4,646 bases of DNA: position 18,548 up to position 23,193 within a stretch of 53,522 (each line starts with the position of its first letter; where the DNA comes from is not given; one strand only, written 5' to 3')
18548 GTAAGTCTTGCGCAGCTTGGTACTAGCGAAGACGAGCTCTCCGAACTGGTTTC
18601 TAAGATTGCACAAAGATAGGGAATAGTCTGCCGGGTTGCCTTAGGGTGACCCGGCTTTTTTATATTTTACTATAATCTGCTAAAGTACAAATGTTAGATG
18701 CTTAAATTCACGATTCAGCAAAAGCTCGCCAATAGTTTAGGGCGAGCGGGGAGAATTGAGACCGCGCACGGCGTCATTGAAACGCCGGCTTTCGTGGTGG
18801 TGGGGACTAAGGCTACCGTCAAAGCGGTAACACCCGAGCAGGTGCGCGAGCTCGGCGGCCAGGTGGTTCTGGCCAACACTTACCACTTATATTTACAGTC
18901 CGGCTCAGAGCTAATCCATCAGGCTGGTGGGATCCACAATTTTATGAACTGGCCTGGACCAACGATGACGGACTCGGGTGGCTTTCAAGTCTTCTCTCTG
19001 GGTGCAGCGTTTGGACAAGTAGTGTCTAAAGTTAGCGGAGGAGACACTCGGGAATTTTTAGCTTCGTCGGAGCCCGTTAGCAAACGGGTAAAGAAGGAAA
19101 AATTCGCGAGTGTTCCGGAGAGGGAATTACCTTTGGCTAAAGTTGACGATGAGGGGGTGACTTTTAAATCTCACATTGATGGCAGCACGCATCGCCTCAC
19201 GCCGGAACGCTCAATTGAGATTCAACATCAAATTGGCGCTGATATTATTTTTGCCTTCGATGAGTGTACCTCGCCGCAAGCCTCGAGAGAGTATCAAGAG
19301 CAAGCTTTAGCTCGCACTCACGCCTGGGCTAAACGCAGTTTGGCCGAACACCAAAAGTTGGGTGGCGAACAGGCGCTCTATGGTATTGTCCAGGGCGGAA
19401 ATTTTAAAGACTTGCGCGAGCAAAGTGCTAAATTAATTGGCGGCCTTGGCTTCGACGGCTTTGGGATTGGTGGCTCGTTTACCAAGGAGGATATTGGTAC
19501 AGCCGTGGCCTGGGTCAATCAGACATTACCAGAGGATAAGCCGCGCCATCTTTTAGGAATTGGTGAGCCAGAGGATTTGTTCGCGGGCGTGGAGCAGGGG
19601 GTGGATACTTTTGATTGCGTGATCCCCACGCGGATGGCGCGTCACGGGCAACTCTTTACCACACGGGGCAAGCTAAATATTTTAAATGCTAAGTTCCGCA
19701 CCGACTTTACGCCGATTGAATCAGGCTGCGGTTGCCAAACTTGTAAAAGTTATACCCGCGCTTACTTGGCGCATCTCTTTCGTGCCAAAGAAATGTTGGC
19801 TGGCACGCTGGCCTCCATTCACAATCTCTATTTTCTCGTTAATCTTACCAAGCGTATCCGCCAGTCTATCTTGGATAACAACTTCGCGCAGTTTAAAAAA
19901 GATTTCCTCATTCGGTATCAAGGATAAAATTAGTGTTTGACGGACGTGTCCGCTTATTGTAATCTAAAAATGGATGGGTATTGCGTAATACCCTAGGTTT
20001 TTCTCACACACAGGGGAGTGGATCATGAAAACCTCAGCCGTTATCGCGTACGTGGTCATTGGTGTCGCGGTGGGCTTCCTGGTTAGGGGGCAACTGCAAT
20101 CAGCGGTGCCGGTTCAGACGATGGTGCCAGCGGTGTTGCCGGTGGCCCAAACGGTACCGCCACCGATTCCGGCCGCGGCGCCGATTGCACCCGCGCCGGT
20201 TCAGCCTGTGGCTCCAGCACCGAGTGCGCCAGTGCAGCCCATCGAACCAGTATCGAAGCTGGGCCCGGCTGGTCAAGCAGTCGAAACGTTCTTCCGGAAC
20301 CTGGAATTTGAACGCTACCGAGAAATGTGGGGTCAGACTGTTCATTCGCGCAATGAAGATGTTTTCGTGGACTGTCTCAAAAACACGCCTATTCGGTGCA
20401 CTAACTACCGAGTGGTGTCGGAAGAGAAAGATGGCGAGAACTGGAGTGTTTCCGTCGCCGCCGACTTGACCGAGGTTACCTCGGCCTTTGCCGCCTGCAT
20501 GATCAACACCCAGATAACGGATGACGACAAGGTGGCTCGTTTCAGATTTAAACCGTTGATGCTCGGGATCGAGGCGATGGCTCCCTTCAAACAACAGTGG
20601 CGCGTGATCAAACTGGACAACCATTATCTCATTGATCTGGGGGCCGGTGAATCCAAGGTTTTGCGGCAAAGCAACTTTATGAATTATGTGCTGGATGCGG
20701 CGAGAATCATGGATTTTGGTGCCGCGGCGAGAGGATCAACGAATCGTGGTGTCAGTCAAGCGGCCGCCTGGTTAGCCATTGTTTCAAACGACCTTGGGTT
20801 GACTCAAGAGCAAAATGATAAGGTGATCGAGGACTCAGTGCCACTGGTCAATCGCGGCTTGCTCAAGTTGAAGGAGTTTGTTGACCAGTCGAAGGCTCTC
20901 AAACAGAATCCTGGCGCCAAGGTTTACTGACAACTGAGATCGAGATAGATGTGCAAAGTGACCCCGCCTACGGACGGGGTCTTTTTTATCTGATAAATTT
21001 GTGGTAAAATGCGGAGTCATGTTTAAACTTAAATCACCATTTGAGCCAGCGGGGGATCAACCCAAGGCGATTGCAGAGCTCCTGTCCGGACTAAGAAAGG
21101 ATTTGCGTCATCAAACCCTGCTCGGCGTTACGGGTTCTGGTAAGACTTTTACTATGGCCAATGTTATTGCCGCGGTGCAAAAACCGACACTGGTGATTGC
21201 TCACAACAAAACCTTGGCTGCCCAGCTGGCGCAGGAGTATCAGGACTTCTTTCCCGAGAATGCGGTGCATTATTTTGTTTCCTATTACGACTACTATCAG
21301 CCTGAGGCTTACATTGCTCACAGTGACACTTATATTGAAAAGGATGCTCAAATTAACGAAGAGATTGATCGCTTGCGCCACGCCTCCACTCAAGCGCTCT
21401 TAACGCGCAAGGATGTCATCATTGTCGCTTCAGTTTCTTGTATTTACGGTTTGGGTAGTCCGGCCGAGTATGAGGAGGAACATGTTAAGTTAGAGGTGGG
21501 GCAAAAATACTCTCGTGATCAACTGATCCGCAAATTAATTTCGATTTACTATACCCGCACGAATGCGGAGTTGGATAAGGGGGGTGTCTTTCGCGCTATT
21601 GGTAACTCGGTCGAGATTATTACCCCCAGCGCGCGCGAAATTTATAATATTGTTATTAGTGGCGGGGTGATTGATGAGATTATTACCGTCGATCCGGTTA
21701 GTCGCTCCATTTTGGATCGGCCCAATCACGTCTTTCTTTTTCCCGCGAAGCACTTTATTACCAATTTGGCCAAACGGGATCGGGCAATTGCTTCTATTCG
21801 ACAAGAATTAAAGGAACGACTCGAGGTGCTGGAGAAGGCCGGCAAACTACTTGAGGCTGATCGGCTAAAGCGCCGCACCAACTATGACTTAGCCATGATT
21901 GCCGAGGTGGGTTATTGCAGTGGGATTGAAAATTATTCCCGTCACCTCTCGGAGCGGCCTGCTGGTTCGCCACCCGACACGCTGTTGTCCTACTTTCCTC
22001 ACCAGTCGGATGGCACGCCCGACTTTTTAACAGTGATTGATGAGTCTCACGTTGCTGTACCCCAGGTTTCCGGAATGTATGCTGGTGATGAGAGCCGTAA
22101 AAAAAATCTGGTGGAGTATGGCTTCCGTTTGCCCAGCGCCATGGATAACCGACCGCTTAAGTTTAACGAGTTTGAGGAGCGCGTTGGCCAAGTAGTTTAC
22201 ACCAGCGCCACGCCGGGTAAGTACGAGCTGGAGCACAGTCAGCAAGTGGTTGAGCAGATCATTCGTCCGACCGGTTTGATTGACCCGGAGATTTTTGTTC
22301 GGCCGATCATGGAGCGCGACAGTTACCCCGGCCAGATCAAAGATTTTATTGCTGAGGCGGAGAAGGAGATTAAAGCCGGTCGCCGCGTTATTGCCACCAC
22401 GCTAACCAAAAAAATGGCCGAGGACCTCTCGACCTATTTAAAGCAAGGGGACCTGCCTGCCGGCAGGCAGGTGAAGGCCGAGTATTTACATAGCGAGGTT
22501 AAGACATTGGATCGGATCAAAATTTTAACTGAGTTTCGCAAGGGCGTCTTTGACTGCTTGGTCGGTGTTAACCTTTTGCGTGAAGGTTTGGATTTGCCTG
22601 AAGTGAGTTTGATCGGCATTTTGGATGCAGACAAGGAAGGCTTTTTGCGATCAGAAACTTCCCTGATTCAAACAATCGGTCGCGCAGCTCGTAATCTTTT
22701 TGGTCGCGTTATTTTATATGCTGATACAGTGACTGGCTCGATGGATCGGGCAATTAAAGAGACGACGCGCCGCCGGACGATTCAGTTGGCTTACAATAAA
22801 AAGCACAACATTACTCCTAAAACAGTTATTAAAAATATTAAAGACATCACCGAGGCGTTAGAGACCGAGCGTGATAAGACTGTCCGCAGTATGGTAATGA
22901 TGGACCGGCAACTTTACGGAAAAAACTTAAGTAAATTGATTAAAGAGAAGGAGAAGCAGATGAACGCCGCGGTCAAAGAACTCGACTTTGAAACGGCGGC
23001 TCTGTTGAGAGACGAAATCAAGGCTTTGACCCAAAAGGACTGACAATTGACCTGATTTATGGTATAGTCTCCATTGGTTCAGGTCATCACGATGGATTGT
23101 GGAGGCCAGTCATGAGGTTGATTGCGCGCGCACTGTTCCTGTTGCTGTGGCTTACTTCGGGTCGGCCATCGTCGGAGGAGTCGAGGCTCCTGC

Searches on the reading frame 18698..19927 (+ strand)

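Call 22: search_protein_families(library=ncbifam, max_evalue=0.00001, proteins=[window:18698-19927:+])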
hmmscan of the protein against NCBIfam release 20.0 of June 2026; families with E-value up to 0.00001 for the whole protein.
window:18698-19927:+ (409 aa): 4 families
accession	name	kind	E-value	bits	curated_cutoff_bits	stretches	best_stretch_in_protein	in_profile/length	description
TIGR00430.1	Q_tRNA_tgt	equivalog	1.4e-143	478.3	306.75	1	4-407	1-363/368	tRNA guanosine(34) transglycosylase Tgt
TIGR00449.1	tgt_general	superfamily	5.1e-139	463.2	47.6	1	4-407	1-362/367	tRNA-guanine transglycosylase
TIGR00432.2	arcsn_tRNA_tgt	equivalog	1.3e-46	159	350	2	167-398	101-325/441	tRNA guanosine(15) transglycosylase TgtA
NF041059.1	DpdA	equivalog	1.1e-06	27.8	200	1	182-313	128-262/406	tRNA-guanine transglycosylase DpdA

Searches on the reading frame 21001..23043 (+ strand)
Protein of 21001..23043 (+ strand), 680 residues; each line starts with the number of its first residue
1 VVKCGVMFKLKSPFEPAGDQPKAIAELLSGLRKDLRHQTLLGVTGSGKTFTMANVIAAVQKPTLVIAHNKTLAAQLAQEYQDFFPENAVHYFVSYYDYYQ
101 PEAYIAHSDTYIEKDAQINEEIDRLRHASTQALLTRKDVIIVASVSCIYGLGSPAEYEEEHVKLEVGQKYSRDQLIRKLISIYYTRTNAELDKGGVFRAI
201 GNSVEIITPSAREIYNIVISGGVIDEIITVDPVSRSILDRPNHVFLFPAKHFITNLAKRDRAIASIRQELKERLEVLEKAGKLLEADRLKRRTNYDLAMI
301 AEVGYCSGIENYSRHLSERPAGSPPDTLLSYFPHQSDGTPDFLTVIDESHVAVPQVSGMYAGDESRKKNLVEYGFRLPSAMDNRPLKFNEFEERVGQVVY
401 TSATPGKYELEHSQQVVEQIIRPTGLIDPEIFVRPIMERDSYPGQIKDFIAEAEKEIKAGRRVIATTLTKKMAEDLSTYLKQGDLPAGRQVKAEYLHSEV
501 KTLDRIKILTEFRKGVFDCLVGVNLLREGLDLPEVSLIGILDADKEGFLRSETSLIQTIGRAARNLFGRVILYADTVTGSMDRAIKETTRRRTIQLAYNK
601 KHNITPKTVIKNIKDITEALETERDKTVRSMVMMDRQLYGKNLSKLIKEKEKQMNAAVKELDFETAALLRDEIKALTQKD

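Call 22: search_protein_families(library=ncbifam, max_evalue=0.00001, proteins=[window:21001-23043:+])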
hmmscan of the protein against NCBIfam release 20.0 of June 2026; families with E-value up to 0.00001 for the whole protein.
window:21001-23043:+ (680 aa): 15 families
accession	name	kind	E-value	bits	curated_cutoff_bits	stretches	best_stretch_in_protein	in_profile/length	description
NF003673.1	PRK05298.1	equivalog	2.5e-290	964.5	743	1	8-678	2-652/653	excinuclease ABC subunit UvrB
TIGR00631.1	uvrb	equivalog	1.1e-286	952.4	750.1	1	8-676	2-657/658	excinuclease ABC subunit UvrB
TIGR00643.1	recG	equivalog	5.6e-12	45.2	659.4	0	11-88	231-312/629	ATP-dependent DNA helicase RecG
NF004066.1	PRK05580.1-3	equivalog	4.3e-10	38.5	813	1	507-572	581-654/788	primosomal protein N'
TIGR00580.2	mfd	equivalog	3.2e-09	35.8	800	0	490-548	668-726/907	transcription-repair coupling factor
TIGR00595.1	priA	equivalog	6.2e-09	35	230.35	0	505-575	304-382/509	replication restart helicase PriA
NF007966.0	PRK10689.1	equivalog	2.8e-08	31.9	1329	1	39-280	17-241/1148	transcription-repair coupling factor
NF010337.0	PRK13766.1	equivalog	1.4e-07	30.1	610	1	456-646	362-551/781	Hef nuclease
NF008165.0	PRK10917.1-3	equivalog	1.7e-07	30.1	711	0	474-548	496-567/692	ATP-dependent DNA helicase RecG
NF053632.1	heli_RadD_YejH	equivalog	2.2e-07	29.6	720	0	471-544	261-326/573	DNA repair helicase RadD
NF004067.0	PRK05580.1-4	equivalog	2.2e-07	29.6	763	0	507-572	528-601/737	primosomal protein N'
NF004070.0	PRK05580.2-2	equivalog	4.3e-07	28.5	921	0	507-572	526-599/729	primosomal protein N'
NF004068.0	PRK05580.1-5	equivalog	5.5e-07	28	1249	0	505-564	586-652/795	primosomal protein N'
NF053631.1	RNA_helic_CshA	equivalog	7.2e-07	28.4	646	1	464-632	241-399/434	degradosome RNA helicase CshA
NF004069.0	PRK05580.2-1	equivalog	1.6e-06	26.8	767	0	498-574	411-495/612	primosomal protein N'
